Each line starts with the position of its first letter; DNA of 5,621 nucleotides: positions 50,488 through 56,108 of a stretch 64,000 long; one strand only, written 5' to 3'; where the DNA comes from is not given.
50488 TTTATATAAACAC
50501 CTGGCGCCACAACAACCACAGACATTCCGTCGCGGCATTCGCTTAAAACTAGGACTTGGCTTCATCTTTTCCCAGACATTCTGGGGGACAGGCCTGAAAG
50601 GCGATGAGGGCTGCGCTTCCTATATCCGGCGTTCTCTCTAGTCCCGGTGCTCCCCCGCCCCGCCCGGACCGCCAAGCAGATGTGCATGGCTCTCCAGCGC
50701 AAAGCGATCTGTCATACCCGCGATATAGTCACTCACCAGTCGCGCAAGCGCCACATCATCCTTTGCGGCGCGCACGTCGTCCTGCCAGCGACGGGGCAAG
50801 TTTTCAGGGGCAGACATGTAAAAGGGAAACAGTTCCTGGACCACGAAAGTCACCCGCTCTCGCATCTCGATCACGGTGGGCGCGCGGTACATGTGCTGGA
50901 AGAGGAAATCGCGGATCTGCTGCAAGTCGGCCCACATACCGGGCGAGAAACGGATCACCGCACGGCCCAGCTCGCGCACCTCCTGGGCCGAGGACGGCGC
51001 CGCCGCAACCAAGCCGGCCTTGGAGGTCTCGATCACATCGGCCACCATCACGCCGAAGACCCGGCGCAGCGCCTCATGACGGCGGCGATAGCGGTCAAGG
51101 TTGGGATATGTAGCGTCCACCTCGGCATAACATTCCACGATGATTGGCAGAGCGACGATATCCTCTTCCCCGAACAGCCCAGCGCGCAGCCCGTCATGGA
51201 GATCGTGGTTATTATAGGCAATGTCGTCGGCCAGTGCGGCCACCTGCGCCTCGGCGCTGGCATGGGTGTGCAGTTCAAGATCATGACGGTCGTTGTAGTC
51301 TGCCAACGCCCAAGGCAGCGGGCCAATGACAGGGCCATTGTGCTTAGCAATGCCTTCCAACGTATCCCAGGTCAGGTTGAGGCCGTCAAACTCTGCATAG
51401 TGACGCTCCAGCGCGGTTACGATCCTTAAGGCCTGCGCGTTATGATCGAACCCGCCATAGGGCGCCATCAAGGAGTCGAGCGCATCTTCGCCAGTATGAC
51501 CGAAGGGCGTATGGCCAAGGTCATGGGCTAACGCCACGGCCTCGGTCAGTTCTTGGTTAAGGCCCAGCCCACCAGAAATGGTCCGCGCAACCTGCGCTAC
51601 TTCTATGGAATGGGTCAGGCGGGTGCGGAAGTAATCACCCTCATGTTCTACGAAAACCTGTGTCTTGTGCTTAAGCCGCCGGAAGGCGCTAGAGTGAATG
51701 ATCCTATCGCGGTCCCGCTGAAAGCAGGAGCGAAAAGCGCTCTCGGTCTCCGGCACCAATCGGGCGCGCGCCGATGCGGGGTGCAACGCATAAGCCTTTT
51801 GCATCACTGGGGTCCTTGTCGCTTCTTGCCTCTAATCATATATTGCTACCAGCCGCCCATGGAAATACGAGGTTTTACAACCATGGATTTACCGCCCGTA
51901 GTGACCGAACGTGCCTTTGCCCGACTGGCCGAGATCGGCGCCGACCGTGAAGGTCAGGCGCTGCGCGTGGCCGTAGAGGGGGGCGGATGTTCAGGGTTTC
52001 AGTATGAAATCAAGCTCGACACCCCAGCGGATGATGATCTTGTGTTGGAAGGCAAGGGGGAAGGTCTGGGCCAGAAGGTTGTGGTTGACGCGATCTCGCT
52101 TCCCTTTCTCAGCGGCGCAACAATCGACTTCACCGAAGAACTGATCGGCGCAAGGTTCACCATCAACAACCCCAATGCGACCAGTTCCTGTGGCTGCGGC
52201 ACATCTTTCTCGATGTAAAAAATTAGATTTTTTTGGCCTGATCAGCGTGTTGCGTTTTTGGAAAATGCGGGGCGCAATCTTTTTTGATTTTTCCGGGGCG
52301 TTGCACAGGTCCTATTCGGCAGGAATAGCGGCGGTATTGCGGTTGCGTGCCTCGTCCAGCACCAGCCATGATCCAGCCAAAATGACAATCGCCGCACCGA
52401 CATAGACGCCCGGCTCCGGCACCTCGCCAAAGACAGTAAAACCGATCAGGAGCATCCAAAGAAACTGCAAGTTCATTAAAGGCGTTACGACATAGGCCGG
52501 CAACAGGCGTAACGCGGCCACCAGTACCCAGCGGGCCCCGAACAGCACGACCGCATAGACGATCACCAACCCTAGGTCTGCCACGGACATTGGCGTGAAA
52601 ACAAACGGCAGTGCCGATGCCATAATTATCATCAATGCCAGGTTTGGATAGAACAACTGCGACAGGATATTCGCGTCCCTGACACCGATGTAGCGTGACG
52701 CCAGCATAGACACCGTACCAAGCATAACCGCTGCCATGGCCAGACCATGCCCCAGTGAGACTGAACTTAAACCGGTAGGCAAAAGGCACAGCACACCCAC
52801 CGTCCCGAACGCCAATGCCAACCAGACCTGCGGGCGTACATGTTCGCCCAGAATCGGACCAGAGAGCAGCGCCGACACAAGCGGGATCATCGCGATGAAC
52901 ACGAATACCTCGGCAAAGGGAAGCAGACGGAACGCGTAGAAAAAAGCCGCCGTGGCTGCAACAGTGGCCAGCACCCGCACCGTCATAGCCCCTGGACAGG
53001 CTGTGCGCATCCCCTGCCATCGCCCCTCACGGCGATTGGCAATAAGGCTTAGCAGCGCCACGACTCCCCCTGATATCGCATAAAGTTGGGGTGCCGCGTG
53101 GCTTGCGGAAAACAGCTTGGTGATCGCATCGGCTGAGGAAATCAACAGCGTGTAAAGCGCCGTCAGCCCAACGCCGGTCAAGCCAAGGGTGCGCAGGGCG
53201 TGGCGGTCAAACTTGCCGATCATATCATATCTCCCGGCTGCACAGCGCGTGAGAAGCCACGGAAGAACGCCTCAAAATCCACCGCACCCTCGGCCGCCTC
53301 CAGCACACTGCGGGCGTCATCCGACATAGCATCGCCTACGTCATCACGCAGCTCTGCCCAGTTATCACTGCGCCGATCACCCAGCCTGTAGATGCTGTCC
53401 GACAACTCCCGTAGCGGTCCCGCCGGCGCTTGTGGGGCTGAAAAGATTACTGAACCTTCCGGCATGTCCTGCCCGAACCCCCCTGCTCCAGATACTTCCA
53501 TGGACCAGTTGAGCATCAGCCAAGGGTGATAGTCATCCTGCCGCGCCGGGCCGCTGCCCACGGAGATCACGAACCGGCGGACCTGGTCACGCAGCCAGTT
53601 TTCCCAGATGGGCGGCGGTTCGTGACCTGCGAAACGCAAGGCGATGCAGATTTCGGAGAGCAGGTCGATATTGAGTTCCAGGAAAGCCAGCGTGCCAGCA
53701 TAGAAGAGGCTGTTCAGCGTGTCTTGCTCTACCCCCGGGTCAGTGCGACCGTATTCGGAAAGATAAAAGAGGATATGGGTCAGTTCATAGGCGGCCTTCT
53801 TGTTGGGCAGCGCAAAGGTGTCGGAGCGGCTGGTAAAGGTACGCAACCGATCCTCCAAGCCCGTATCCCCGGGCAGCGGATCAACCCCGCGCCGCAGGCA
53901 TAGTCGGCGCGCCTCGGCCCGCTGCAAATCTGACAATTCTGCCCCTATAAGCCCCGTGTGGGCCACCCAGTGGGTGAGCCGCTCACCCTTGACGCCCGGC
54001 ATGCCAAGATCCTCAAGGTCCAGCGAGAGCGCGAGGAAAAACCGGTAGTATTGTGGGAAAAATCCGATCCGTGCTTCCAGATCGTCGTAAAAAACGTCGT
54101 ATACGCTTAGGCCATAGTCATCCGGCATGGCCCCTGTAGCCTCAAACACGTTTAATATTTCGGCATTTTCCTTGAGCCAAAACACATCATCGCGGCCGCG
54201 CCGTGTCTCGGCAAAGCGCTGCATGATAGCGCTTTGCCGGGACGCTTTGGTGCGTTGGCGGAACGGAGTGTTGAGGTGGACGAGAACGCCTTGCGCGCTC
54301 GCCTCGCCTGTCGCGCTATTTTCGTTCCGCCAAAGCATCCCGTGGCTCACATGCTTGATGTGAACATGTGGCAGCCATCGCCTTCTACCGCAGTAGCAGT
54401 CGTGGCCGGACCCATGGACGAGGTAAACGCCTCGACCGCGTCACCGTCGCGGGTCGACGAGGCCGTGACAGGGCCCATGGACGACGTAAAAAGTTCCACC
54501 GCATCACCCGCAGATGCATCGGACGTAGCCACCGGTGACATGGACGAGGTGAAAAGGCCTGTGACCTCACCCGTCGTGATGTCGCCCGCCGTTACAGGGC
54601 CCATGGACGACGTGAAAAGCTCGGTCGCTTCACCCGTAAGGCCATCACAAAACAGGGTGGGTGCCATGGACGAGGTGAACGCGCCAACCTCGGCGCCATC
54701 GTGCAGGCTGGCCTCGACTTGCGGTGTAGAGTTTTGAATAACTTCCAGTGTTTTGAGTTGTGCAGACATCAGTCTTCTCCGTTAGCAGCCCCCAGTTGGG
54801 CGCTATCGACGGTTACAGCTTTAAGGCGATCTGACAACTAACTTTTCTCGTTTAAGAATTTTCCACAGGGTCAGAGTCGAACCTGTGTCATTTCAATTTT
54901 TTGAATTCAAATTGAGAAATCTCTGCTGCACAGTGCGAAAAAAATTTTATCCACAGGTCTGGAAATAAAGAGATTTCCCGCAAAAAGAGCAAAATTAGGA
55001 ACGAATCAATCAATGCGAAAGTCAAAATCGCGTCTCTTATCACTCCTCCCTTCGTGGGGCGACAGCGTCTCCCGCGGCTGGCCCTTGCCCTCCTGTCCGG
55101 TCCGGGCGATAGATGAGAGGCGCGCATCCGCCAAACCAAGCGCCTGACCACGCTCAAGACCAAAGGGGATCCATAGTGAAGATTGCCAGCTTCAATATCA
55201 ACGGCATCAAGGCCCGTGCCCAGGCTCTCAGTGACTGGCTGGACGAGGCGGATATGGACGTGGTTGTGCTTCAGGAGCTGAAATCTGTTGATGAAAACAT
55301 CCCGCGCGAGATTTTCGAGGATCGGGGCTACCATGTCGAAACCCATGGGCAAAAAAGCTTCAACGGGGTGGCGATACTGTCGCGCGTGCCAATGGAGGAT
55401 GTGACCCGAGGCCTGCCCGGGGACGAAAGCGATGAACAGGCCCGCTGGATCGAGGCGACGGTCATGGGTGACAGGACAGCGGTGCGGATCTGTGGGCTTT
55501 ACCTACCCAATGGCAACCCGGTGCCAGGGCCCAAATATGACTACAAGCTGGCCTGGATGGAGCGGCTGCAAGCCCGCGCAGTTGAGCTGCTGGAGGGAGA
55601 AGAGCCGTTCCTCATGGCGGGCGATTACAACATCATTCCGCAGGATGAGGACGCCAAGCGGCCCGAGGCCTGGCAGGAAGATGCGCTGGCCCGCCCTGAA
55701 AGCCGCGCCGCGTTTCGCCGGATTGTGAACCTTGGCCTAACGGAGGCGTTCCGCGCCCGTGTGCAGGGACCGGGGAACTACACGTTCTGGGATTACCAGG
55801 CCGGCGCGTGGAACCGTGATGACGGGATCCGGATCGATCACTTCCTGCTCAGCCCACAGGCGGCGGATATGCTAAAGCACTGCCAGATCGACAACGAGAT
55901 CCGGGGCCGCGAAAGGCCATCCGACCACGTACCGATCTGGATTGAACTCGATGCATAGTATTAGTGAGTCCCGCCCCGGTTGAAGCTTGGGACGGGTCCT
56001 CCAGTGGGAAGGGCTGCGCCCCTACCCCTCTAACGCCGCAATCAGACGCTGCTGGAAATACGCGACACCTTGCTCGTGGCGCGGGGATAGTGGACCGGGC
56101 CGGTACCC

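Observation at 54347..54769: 140-aa peptide made of six 21-residue repeats, each ending in an invariant FTSSM: candidate multi-core precursor peptide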

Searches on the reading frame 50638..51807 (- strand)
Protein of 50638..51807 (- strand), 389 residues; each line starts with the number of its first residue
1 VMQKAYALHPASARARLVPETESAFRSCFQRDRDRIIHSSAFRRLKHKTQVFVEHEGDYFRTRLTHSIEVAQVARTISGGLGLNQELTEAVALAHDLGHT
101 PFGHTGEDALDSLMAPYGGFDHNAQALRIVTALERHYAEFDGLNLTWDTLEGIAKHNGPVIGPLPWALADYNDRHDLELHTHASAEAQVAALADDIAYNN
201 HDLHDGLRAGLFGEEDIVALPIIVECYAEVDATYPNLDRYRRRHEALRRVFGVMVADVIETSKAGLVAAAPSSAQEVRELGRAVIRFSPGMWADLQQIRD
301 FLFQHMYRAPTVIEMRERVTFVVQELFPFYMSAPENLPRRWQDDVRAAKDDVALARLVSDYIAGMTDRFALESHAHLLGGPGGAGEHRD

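Call 4: search_protein_families(library=pfam, proteins=[window:50638-51807:-], max_evalue=0.01)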
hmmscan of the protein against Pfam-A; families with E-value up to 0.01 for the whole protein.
window:50638-51807:- (389 aa): 2 families
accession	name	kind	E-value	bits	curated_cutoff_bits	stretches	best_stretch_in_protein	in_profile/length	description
PF13286.11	HD_assoc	-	1.1e-27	96.8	22.2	1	285-375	1-90/91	Phosphohydrolase-associated domain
PF01966.28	HD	-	6.2e-15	55.9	22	1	63-197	1-114/116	HD domain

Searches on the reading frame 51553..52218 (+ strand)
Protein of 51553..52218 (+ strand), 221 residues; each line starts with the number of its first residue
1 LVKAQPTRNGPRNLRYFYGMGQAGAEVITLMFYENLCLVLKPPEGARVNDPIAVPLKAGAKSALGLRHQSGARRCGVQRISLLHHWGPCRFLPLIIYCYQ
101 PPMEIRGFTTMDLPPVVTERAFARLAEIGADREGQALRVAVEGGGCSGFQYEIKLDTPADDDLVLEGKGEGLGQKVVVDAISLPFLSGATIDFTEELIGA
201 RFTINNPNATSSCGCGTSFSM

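Call 4: search_protein_families(library=pfam, proteins=[window:51553-52218:+], max_evalue=0.01)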
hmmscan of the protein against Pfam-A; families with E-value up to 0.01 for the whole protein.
window:51553-52218:+ (221 aa): 1 family
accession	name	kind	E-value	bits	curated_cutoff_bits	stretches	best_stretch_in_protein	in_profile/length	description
PF01521.26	Fe-S_biosyn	-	2.5e-14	53.9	26.3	1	117-216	5-109/110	Iron-sulphur cluster biosynthesis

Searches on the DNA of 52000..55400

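Call 44: search_rna_families(source=window, start=52000, end=55400, threshold=evalue, max_evalue=1)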
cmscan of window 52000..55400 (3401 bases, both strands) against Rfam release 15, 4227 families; matches with E-value up to 1: 1.
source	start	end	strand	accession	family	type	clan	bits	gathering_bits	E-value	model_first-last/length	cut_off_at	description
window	54191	54261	+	RF04248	MIR7486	Gene; miRNA;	-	23.3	67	0.77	1-87/87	no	MIR7486 microRNA precursor family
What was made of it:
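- Tried and rejected: Rfam gave only a chance miRNA hit at E = 0.77 (call 44).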

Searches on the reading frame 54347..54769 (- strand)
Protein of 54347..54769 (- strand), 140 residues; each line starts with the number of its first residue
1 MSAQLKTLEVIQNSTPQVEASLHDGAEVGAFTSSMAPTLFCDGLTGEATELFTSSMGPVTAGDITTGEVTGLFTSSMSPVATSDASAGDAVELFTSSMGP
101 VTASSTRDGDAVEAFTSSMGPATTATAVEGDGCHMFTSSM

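Call 4: search_protein_families(library=pfam, proteins=[window:54347-54769:-], max_evalue=0.01)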
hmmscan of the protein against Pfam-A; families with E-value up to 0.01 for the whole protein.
window:54347-54769:- (140 aa): 0 families

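Call 5: search_protein_families(library=ncbifam, proteins=[window:54347-54769:-], max_evalue=0.01)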
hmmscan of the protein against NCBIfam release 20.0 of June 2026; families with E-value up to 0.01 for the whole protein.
window:54347-54769:- (140 aa): 0 families

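Call 7: find_homologous_proteins(query=window:54347-54769:-, max_evalue=0.01)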
Query window:54347-54769:- (140 aa): 4 proteins with E <= 0.01 among 1029 candidates.
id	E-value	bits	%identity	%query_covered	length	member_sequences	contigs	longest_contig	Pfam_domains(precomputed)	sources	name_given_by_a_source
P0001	1.4e-31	127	52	100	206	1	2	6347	-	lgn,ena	-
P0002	1.7e-20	91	47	82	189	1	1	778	PF02913.25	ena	-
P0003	6.7e-11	60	55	51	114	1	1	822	-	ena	-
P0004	7.7e-9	54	47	68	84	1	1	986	-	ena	-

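Call 36: list_cluster_members(proteins=[P0114, window:54347-54769:-, P0001, P0004])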
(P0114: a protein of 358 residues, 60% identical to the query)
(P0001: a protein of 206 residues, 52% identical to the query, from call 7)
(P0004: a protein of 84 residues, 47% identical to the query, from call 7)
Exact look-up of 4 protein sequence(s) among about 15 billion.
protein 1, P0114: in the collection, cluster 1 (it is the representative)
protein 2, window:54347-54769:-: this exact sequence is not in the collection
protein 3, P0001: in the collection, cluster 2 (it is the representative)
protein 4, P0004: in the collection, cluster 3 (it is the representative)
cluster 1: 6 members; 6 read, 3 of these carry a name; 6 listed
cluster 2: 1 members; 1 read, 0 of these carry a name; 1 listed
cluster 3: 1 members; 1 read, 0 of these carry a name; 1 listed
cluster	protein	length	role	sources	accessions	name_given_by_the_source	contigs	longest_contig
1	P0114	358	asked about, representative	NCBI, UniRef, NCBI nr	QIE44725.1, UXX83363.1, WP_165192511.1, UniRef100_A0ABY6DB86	hypothetical protein G5B38_03835 [Pseudohalocynthiibacter aestuariivivens] | Iron-containing redox enzyme n=1 Tax=Roseovarius pelagicus TaxID=2980108 ... | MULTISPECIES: hypothetical protein [Rhodobacterales]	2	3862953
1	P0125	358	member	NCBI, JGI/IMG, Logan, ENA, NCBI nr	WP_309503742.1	hypothetical protein [uncultured Roseovarius sp.]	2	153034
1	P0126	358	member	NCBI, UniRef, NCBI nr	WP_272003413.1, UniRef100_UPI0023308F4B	DUF6902 family protein [Roseovarius sp. ZX-A-9] | DUF6902 family protein n=1 Tax=Roseovarius sp. ZX-A-9 TaxID=3014783 RepID=UPI0023308F4B | hypothetical protein [Roseovarius sp. ZX-A-9]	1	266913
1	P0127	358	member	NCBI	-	-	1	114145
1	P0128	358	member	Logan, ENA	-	-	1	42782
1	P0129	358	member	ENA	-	-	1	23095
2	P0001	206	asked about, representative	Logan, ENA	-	-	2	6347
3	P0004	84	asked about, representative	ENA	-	-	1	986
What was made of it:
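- On Heme-oxygenase-like di-iron oxidases ('iron-containing redox enzyme', one submitter's label): One UniRef name carries this label (call 36).
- Tried and rejected: 'Iron-containing redox enzyme' label (call 36).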

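Call 71: search_protein_families(library=padloc, proteins=[window:54347-54769:-], max_evalue=0.01)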
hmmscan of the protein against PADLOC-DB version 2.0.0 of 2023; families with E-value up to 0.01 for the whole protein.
window:54347-54769:- (140 aa): 0 families

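Call 76: find_homologous_proteins(query=A4, max_evalue=0.001)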
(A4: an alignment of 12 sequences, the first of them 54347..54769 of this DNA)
Query A4 (12 sequences) (140 aa, profile of the alignment): 16 proteins with E <= 0.001 among 8000 candidates.
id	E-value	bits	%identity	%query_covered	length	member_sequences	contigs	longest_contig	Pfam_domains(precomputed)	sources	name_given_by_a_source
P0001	1.4e-36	144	52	100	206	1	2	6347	-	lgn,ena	-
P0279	2.7e-32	130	38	70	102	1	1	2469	-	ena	-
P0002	2.0e-24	104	47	82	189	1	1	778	PF02913.25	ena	-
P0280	4.3e-24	103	69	68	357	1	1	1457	PF06213.18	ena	-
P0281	3.1e-21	94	41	100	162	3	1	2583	-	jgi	-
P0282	1.7e-18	85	43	79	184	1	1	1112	-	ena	-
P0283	7.9e-18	83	37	54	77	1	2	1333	-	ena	-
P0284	2.4e-15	74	29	73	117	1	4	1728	-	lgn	-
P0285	3.3e-15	74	41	36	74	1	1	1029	-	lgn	-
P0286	3.9e-14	70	66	44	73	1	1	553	-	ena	-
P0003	8.3e-14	69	55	51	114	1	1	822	-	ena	-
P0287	9.7e-14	69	34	54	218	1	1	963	PF03564.22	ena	-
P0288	3.0e-12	64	45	54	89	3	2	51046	-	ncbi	ncbi:MAG: hypothetical protein ABJH45_08445 [Paracoccaceae bacterium]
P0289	1.0e-9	56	43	70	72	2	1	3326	-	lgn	-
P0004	2.1e-7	49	47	68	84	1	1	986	-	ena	-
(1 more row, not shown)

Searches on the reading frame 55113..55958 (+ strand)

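Call 4: search_protein_families(library=pfam, proteins=[window:55113-55958:+], max_evalue=0.01)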
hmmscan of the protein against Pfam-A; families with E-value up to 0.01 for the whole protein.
window:55113-55958:+ (281 aa): 1 family
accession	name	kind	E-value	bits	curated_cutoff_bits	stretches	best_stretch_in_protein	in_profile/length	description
PF03372.29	Exo_endo_phos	-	1.1e-29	104.2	24.5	1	25-272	1-225/225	Endonuclease/Exonuclease/phosphatase family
